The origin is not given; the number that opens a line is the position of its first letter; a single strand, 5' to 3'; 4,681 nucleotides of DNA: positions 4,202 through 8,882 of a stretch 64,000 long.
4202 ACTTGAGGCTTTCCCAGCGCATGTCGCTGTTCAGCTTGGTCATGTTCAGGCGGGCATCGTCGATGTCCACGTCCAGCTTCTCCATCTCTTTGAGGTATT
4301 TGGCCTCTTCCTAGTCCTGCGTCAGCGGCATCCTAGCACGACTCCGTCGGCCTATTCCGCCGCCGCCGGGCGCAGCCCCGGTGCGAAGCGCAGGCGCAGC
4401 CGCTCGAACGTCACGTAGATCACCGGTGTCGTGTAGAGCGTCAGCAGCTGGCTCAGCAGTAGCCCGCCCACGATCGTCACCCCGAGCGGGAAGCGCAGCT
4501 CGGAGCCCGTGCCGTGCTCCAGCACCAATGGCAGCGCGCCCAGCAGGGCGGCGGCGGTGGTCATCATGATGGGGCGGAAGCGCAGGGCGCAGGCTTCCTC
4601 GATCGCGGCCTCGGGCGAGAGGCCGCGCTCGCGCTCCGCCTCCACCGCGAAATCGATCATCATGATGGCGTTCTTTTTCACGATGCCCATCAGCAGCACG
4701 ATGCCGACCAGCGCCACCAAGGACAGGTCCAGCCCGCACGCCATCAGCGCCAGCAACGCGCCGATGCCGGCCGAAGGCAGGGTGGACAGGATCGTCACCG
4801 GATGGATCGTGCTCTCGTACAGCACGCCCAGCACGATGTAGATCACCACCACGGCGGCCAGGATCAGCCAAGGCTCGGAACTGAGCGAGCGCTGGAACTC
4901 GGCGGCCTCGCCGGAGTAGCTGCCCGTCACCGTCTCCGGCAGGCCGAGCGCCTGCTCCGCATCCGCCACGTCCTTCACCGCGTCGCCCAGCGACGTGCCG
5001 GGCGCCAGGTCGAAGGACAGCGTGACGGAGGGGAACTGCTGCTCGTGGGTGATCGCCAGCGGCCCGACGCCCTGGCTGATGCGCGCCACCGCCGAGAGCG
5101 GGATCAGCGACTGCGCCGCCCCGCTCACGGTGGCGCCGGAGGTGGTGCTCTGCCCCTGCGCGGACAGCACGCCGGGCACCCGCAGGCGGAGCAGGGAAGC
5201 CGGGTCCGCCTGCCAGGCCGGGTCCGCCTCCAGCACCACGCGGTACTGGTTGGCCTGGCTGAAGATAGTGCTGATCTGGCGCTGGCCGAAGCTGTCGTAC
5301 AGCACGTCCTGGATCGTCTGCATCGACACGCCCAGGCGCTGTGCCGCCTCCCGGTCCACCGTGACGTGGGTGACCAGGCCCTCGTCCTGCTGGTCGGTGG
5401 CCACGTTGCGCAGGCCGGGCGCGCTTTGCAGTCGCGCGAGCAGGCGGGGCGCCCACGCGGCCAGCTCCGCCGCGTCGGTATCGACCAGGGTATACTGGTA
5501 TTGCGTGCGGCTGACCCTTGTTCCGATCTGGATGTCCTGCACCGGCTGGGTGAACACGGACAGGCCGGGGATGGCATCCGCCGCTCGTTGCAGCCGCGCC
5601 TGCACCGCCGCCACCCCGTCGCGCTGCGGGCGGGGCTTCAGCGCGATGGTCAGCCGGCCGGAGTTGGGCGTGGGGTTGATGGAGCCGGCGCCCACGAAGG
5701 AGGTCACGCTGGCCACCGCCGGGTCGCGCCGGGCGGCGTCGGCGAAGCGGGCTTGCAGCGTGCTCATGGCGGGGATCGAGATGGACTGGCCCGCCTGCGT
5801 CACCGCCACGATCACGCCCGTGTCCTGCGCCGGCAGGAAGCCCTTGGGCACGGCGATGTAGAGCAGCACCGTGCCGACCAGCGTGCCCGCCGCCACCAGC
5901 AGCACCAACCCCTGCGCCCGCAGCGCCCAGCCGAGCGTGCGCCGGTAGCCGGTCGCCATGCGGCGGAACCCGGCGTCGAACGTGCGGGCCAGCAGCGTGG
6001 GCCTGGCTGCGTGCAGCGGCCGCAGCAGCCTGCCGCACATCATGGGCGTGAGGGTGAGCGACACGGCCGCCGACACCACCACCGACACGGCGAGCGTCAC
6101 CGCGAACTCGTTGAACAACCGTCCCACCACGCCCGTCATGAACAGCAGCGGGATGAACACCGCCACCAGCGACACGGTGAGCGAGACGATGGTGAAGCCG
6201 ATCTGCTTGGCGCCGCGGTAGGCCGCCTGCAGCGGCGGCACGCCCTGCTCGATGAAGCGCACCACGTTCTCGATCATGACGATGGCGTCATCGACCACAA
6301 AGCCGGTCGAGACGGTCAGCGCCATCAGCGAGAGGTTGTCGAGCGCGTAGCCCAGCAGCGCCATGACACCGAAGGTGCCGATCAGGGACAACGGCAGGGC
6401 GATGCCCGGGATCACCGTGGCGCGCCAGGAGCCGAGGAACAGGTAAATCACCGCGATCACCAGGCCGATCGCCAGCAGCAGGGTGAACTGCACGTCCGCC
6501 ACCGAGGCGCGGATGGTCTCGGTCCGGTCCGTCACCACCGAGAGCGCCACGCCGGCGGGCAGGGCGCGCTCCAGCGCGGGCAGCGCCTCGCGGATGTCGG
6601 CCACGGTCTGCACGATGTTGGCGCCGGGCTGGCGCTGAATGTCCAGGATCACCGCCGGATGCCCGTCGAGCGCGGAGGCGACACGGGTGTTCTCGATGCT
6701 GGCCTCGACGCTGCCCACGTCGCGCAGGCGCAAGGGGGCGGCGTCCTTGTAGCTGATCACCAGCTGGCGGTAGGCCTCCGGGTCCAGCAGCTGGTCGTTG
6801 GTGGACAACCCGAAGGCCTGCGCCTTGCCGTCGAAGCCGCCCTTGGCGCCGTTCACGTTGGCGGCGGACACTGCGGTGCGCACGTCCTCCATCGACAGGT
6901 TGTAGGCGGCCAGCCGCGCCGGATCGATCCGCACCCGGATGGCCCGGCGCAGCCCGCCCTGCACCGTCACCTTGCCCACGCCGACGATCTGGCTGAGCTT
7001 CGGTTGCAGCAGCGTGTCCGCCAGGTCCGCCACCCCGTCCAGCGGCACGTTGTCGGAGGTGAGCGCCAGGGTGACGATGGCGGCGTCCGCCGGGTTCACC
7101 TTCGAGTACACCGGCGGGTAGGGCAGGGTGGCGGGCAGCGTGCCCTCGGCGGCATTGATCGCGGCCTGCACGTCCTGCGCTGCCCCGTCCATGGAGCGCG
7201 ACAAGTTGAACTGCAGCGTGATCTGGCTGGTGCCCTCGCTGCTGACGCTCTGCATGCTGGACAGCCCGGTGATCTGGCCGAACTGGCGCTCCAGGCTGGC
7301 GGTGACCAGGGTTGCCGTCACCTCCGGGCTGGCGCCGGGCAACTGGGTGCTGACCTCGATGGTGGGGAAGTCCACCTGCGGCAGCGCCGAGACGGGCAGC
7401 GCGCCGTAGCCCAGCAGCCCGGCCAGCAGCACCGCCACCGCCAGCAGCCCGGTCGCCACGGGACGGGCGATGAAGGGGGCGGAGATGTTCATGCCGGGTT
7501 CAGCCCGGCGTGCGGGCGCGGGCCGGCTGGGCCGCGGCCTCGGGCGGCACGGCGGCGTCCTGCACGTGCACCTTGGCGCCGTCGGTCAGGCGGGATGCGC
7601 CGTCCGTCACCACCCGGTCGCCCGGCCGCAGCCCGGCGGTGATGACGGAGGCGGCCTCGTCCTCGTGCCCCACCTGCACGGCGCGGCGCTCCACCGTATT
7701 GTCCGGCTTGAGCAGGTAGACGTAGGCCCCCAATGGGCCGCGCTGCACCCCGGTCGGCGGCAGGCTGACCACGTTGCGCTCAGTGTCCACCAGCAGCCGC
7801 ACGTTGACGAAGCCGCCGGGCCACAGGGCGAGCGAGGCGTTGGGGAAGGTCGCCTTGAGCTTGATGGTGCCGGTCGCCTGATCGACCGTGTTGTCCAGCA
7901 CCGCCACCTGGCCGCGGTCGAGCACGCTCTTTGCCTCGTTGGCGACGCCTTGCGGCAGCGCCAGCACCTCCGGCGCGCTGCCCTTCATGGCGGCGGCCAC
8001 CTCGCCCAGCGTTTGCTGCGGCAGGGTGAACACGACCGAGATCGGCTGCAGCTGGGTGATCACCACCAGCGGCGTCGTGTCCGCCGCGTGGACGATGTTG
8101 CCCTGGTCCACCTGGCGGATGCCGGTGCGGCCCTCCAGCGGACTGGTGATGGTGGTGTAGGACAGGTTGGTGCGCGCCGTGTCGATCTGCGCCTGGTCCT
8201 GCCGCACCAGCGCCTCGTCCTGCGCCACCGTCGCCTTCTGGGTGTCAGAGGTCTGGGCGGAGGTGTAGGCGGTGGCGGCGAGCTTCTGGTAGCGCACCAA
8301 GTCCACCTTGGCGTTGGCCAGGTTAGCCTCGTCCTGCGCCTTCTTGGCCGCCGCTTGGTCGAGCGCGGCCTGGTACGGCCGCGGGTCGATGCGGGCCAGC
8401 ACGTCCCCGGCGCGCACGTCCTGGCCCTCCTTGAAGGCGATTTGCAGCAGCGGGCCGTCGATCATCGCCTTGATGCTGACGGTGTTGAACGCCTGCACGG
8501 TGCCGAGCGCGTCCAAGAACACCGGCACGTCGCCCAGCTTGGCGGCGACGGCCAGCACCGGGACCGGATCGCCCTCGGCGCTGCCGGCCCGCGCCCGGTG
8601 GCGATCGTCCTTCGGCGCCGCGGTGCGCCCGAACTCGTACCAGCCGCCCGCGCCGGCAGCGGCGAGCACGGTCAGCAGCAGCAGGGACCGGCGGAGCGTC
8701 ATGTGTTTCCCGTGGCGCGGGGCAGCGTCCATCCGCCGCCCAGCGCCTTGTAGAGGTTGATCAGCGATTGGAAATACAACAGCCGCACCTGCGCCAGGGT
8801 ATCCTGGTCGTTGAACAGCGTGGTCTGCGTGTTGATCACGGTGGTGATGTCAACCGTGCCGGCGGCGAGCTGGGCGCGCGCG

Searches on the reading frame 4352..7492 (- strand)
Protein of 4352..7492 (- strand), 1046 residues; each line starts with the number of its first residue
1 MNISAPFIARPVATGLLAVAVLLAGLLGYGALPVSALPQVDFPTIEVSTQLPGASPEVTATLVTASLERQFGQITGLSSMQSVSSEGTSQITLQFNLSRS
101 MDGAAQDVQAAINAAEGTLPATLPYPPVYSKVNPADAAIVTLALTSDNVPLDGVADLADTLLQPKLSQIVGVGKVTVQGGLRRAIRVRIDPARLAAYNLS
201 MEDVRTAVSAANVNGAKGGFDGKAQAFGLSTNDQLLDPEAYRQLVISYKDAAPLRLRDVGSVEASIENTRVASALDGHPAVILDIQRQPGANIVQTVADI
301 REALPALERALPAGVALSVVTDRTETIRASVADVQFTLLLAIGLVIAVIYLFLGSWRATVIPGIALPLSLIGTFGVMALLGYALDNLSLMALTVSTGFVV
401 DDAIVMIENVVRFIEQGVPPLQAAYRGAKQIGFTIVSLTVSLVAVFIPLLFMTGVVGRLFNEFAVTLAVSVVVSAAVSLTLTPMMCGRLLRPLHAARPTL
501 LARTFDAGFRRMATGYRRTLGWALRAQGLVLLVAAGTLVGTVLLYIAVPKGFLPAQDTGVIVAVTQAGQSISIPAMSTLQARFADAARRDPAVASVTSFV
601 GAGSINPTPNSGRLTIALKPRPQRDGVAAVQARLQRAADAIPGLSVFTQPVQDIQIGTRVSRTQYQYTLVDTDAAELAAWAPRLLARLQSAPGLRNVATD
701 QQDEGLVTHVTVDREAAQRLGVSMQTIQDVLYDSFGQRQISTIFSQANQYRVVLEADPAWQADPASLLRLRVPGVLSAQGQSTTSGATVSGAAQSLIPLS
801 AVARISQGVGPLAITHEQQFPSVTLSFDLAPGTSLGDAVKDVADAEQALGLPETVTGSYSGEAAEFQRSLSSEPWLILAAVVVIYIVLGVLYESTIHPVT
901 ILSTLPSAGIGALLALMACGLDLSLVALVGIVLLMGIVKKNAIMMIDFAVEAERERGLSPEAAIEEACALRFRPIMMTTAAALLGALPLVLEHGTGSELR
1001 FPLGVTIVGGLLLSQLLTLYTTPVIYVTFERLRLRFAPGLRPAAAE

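Call 10: search_protein_families(library=pfam, proteins=[window:4352-7492:-], max_evalue=1)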
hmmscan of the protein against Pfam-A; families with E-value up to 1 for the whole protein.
window:4352-7492:- (1046 aa): 2 families
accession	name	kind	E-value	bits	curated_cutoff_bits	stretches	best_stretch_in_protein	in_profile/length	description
PF00873.25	ACR_tran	-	0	1058.4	28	1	5-1029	3-1020/1021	AcrB/AcrD/AcrF family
PF02355.23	SecD_SecF_C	-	0.00044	20.2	20.5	2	338-479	35-176/189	Protein export membrane protein SecD/SecF, C-terminal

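Call 31: find_homologous_proteins(query=window:4352-7492:-, max_evalue=1e-100)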
Query window:4352-7492:- (1046 aa): 7999 proteins with E <= 1e-100 among 8000 candidates; the best 120 are listed.
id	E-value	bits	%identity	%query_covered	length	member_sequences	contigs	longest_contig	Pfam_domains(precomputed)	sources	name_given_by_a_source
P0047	0.0e+0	2164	98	100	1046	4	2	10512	PF00873.26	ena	-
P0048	0.0e+0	2124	97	100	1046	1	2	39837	PF00873.26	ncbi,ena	-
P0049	0.0e+0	2054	94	100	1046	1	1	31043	PF00873.26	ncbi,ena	-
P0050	0.0e+0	1967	90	100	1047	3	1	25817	PF00873.26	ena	-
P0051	0.0e+0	1962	89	100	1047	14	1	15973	PF00873.26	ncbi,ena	-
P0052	0.0e+0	1957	89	100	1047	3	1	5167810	PF00873.26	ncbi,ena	-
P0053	0.0e+0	1957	89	100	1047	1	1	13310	PF02355.23,PF00873.26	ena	-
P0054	0.0e+0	1950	89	100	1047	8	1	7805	PF02355.23,PF00873.26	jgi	jgi:multidrug efflux pump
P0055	0.0e+0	1949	88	100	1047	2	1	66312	PF00873.26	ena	-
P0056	0.0e+0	1948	89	100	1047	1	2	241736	PF00873.26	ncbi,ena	-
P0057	0.0e+0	1946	88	100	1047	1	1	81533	PF00873.26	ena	-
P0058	0.0e+0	1946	88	100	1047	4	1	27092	PF00873.26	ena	-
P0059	0.0e+0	1938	89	100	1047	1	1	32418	PF02355.23,PF00873.26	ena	-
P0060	0.0e+0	1922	88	100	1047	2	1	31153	PF00873.26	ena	-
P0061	0.0e+0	1909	87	100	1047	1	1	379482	PF00873.26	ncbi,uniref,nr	ncbi:efflux RND transporter permease subunit [Acidisphaera sp. L21]|uniref:efflux RND transporter pe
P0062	0.0e+0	1908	87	100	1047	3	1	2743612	PF00873.26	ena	-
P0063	0.0e+0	1903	86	100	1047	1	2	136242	PF03176.22,PF00873.26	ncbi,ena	-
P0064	0.0e+0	1902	86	100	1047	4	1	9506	PF00873.26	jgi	jgi:multidrug efflux pump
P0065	0.0e+0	1902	86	100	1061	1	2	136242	PF03176.22,PF00873.26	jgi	jgi:multidrug efflux pump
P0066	0.0e+0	1900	88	98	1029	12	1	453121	PF00873.26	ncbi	-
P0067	0.0e+0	1851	85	100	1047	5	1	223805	PF02355.23,PF00873.26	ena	-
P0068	0.0e+0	1847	85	98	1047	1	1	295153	PF00873.26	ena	-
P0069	0.0e+0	1841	83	100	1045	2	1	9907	PF03176.22,PF00873.26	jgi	jgi:multidrug efflux pump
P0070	0.0e+0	1837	85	99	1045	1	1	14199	PF03176.22,PF00873.26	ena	-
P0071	0.0e+0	1829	84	98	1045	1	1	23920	PF00873.26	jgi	jgi:multidrug efflux pump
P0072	0.0e+0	1828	84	100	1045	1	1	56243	PF03176.22,PF00873.26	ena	-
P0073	0.0e+0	1820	83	100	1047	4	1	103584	PF02355.23,PF00873.26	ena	-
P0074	0.0e+0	1819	84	98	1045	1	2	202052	PF00873.26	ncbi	ncbi:MAG: efflux RND transporter permease subunit [Acetobacteraceae bacterium]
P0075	0.0e+0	1813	83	99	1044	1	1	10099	PF03176.22,PF00873.26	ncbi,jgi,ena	jgi:multidrug efflux pump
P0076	0.0e+0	1809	82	99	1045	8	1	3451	PF00873.26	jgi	jgi:multidrug efflux pump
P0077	0.0e+0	1805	83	100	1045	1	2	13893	PF03176.22,PF00873.26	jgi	jgi:multidrug efflux pump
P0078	0.0e+0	1792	83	100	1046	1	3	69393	PF00873.26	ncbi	-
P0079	0.0e+0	1790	83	100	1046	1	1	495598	PF00873.26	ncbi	-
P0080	0.0e+0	1778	81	100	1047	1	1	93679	PF00873.26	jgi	-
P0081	0.0e+0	1773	81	100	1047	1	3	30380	PF00873.26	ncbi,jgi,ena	-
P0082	0.0e+0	1771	81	100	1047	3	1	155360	PF00873.26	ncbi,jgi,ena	-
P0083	0.0e+0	1769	80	100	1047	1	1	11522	PF00873.26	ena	-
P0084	0.0e+0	1768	80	100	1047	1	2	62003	PF00873.26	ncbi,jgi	-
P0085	0.0e+0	1761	80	100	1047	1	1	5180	PF00873.26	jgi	-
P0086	0.0e+0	1760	80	100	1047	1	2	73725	PF00873.26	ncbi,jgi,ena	-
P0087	0.0e+0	1760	80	100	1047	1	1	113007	PF00873.26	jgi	-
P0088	0.0e+0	1735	79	99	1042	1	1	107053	PF00873.26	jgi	jgi:multidrug efflux pump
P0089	0.0e+0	1640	74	99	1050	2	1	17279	PF00873.26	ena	-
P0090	0.0e+0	1639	75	100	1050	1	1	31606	PF00873.26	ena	-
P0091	0.0e+0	1633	75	100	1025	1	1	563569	PF00873.26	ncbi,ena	-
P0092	0.0e+0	1631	56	100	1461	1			PF03176.22,PF02355.23,PF00873.26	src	-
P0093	0.0e+0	1631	74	100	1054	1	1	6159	PF00873.26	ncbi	-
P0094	0.0e+0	1627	76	99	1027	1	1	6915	PF03176.22,PF00873.26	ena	-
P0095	0.0e+0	1625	75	100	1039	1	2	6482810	PF03176.22,PF00873.26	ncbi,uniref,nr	ncbi:multidrug efflux pump RND permease subunit MdtB [Rhodovastum atsumiense]|uniref:Multidrug efflu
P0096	0.0e+0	1622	76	100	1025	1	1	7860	PF00873.26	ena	-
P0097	0.0e+0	1621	75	99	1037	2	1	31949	PF02355.23,PF00873.26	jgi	jgi:multidrug efflux pump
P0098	0.0e+0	1621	75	98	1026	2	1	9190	PF00873.26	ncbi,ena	-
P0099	0.0e+0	1621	74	100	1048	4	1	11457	PF00873.26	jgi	jgi:multidrug efflux pump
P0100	0.0e+0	1621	76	98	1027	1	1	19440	PF00873.26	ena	-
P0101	0.0e+0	1618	75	100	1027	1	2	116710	PF00873.26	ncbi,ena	-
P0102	0.0e+0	1617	75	100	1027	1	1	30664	PF00873.26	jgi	-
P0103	0.0e+0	1617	75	99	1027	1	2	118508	PF00873.26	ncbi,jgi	-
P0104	0.0e+0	1617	74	100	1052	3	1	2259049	PF03176.22,PF00873.26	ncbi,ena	-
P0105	0.0e+0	1616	74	100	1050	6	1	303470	PF00873.26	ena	-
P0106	0.0e+0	1615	75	99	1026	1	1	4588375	PF00873.26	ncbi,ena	-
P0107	0.0e+0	1615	75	99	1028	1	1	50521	PF00873.26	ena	-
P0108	0.0e+0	1612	74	100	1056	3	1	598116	PF00873.26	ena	-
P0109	0.0e+0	1612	75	99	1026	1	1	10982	PF00873.26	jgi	-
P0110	0.0e+0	1612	74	100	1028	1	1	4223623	PF03176.22,PF00873.26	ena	-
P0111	0.0e+0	1611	75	100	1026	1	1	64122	PF00873.26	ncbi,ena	-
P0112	0.0e+0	1611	75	98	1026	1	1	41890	PF00873.26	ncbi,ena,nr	ncbi:MAG: multidrug efflux RND transporter permease subunit [Acetobacteraceae bacterium]|nr:multidru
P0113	0.0e+0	1611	74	100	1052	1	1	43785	PF00873.26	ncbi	-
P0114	0.0e+0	1611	75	100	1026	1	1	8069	PF00873.26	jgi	-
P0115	0.0e+0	1611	76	98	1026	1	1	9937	PF00873.26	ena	-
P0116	0.0e+0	1611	74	99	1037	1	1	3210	PF03176.22,PF02355.23,PF00873.26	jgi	-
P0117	0.0e+0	1610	73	99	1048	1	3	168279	PF00873.26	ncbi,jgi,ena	-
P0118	0.0e+0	1610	75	99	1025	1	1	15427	PF00873.26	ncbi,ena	-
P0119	0.0e+0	1610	74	100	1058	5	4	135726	PF00873.26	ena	-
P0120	0.0e+0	1610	75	100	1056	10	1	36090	PF03176.22,PF00873.26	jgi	-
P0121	0.0e+0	1610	75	100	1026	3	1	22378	PF00873.26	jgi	-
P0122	0.0e+0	1610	75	98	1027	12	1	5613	PF00873.26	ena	-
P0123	0.0e+0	1609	73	100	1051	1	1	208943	PF00873.26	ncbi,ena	-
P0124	0.0e+0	1609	74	100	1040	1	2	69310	PF02355.23,PF00873.26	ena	-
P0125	0.0e+0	1608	74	100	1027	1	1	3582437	PF00873.26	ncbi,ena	-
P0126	0.0e+0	1608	75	99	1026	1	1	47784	PF00873.26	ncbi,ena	-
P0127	0.0e+0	1608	74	100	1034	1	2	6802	PF03176.22,PF00873.26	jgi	-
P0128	0.0e+0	1608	75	98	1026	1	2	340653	PF00873.26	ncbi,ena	-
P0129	0.0e+0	1607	73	99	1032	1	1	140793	PF03176.22,PF00873.26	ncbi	-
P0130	0.0e+0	1606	74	100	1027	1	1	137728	PF00873.26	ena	-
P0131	0.0e+0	1606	74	99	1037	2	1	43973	PF03176.22,PF02355.23,PF00873.26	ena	-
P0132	0.0e+0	1606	75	98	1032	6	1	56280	PF00873.26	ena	-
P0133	0.0e+0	1605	75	98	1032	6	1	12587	PF00873.26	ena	-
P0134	0.0e+0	1605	75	99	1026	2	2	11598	PF00873.26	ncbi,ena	-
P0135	0.0e+0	1605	74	100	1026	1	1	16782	PF00873.26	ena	-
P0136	0.0e+0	1604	75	100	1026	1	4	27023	PF00873.26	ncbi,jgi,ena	-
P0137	0.0e+0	1604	75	100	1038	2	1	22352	PF00873.26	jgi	jgi:multidrug efflux pump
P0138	0.0e+0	1603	74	98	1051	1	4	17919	PF03176.22,PF00873.26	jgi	jgi:multidrug efflux pump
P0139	0.0e+0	1602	75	100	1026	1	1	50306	PF00873.26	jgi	-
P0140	0.0e+0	1602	73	99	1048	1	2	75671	PF00873.26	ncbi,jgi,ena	jgi:multidrug efflux pump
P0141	0.0e+0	1602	75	100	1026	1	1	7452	PF00873.26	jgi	-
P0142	0.0e+0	1602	74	99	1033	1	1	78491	PF02355.23,PF00873.26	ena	-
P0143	0.0e+0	1601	74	100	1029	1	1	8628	PF02355.23,PF00873.26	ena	-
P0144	0.0e+0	1601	75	100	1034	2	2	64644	PF00873.26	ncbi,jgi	-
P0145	0.0e+0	1601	75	100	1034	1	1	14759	PF00873.26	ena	-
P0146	0.0e+0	1601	74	100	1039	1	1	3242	PF00873.26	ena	-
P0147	0.0e+0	1600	74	99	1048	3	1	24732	PF00873.26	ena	-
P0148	0.0e+0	1600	75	100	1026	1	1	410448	PF02355.23,PF00873.26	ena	-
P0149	0.0e+0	1600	75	100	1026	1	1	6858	PF00873.26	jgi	-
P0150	0.0e+0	1600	72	99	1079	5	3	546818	PF00873.26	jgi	jgi:multidrug efflux pump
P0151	0.0e+0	1600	74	100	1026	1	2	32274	PF00873.26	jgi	-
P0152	0.0e+0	1600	75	100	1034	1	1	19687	PF00873.26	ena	-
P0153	0.0e+0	1600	75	100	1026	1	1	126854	PF00873.26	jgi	-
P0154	0.0e+0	1600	74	99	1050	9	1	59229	PF00873.26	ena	-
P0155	0.0e+0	1600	75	100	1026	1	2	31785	PF00873.26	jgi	-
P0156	0.0e+0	1599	72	100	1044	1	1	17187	PF02355.23,PF00873.26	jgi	jgi:multidrug efflux pump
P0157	0.0e+0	1599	74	100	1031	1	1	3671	PF00873.26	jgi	jgi:hydrophobe/amphiphile efflux-1 (HAE1) family protein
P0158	0.0e+0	1599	74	100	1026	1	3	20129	PF00873.26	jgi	-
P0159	0.0e+0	1599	74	100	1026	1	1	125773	PF00873.26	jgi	-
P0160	0.0e+0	1599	74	100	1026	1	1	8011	PF00873.26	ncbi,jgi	-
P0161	0.0e+0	1598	73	100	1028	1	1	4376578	PF00873.26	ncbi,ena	-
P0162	0.0e+0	1598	75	99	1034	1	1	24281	PF00873.26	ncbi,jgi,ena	-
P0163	0.0e+0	1598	75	100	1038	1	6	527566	PF00873.26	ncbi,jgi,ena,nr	ncbi:MAG: acriflavine resistance protein B [Rhodospirillales bacterium 70-18]|nr:multidrug efflux RN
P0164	0.0e+0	1598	74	100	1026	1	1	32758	PF00873.26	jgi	-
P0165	0.0e+0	1597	74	100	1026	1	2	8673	PF00873.26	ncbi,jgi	-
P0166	0.0e+0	1597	75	100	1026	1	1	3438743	PF00873.26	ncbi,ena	-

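Call 37: find_encoding_contigs(protein=P0052, flank=5000, max_places=2)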
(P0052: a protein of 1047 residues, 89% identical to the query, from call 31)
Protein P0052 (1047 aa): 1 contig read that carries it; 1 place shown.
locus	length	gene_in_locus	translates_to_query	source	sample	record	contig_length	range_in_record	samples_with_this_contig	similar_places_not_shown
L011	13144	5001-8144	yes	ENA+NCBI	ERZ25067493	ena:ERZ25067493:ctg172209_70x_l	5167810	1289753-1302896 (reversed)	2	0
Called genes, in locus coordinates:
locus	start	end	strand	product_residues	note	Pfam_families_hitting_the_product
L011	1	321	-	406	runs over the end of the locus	PF13458:Peripla_BP_6, PF13433:Peripla_BP_5 (weak)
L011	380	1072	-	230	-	PF00005:ABC_tran, PF13304:AAA_21 (faint)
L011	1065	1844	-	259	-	PF00005:ABC_tran, PF13304:AAA_21 (faint), PF12399:BCA_ABC_TP_C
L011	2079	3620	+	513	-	PF02321:OEP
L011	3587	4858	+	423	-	PF25917:BSH_RND, PF25973:BSH_CzcB (weak), PF25876:HH_MFP_RND, PF25944:Beta-barrel_RND, PF25967:RND-MFP_C, PF25989:YknX_C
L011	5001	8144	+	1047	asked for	PF00873:ACR_tran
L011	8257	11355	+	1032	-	PF00873:ACR_tran, PF02355:SecD_SecF_C (faint)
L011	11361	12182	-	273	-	PF00528:BPD_transp_1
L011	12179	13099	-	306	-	PF00528:BPD_transp_1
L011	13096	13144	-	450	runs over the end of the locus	PF01547:SBP_bac_1, PF13416:SBP_bac_8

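Call 38: find_encoding_contigs(protein=P0049, flank=5000, max_places=2)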
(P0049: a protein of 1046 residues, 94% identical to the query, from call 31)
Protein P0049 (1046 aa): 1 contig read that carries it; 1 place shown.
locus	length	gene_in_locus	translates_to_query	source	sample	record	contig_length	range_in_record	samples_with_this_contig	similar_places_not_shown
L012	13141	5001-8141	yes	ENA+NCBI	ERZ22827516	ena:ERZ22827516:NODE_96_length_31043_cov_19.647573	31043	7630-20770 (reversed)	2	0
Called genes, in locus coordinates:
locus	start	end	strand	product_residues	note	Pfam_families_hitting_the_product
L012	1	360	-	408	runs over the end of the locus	PF13433:Peripla_BP_5, PF13458:Peripla_BP_6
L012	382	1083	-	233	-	PF00005:ABC_tran, PF13304:AAA_21 (faint)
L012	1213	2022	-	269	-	PF00005:ABC_tran, PF13304:AAA_21 (faint), PF12399:BCA_ABC_TP_C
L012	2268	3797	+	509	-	PF02321:OEP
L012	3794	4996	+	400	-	PF25917:BSH_RND, PF25876:HH_MFP_RND, PF25944:Beta-barrel_RND, PF25967:RND-MFP_C, PF25989:YknX_C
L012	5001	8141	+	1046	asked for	PF00873:ACR_tran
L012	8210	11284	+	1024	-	PF00873:ACR_tran, PF02355:SecD_SecF_C (faint)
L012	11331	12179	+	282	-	PF00144:Beta-lactamase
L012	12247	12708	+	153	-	PF11937:DUF3455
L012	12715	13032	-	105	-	PF07978:NIPSNAP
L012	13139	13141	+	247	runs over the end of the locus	PF02110:HK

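Call 39: find_encoding_contigs(protein=P0061, flank=5000, max_places=2)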
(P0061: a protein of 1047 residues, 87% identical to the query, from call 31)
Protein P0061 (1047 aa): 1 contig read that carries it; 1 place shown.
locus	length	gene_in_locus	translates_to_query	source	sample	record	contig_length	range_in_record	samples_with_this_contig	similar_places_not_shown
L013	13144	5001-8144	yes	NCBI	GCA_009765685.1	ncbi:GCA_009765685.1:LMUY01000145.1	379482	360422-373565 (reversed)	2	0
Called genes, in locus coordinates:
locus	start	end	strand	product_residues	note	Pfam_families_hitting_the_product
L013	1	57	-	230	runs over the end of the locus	PF00005:ABC_tran, PF13304:AAA_21 (faint)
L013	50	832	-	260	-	PF00005:ABC_tran, PF13304:AAA_21 (weak), PF12399:BCA_ABC_TP_C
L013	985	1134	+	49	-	PF01575:MaoC_dehydratas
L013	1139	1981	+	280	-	PF03328:HpcH_HpaI, PF15617:C-C_Bond_Lyase (weak)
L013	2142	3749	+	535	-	PF02321:OEP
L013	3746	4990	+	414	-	PF25917:BSH_RND, PF25973:BSH_CzcB (weak), PF25876:HH_MFP_RND, PF25944:Beta-barrel_RND, PF25967:RND-MFP_C, PF25989:YknX_C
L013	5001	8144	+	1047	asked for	PF00873:ACR_tran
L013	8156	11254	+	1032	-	PF00873:ACR_tran, PF02355:SecD_SecF_C (faint)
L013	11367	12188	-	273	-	PF00528:BPD_transp_1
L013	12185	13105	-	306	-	PF00528:BPD_transp_1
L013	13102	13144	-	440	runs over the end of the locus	PF01547:SBP_bac_1, PF13416:SBP_bac_8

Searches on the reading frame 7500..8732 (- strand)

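Call 10: search_protein_families(library=pfam, proteins=[window:7500-8732:-], max_evalue=1)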
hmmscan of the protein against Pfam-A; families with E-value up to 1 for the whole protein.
window:7500-8732:- (410 aa): 4 families
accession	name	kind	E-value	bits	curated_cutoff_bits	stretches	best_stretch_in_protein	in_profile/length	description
PF16576.10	HlyD_D23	-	1.1e-10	41.7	30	1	77-309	10-214/214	Barrel-sandwich domain of CusB or HlyD membrane-fusion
PF13437.12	HlyD_3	-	8.2e-05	23.7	22.2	2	87-169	2-73/106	HlyD family secretion protein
PF13533.13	Biotin_lipoyl_2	-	0.00018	21.7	29.8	1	85-116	1-32/32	Biotin-lipoyl like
PF00364.28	Biotin_lipoyl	-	0.14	12.4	22.1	1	85-115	43-73/73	Biotin-requiring enzyme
